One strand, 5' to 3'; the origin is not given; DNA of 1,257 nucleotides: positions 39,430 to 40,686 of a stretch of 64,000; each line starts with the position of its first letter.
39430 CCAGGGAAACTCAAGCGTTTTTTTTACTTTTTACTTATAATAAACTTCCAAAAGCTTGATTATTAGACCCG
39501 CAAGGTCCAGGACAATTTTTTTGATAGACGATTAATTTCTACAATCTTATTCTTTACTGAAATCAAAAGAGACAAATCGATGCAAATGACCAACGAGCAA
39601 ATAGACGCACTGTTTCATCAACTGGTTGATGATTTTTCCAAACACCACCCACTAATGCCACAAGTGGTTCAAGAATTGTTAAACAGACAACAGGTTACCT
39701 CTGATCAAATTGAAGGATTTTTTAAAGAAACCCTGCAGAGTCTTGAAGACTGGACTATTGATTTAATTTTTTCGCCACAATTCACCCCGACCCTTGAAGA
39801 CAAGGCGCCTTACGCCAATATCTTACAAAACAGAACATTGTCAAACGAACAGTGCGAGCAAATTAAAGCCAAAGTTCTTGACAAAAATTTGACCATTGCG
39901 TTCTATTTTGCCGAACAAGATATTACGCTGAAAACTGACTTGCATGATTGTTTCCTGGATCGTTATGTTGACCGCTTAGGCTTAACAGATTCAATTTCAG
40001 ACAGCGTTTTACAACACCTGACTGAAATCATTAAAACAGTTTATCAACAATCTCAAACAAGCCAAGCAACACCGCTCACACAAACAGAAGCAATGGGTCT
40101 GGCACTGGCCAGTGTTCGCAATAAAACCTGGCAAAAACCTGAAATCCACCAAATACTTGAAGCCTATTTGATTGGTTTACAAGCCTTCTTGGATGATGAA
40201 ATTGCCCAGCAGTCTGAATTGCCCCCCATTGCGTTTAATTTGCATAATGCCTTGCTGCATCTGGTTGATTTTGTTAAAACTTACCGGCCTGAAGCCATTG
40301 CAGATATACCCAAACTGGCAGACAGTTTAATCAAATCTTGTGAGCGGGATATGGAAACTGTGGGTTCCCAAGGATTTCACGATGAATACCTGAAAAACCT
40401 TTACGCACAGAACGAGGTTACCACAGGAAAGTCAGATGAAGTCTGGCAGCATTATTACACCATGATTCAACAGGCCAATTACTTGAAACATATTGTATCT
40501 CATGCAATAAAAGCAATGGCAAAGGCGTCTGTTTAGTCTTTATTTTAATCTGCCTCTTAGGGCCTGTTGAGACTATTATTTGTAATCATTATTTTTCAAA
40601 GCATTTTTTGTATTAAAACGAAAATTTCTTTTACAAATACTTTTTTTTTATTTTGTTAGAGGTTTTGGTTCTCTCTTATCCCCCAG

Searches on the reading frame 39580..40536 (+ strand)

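Call 13: search_protein_families(library=pfam, proteins=[window:39580-40536:+], max_evalue=0.01)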
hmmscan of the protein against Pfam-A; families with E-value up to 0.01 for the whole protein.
window:39580-40536:+ (318 aa): 1 family
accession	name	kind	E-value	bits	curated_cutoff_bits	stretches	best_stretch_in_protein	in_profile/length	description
PF02847.23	MA3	-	0.0035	17.7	23.2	0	19-62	49-92/113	MA3 domain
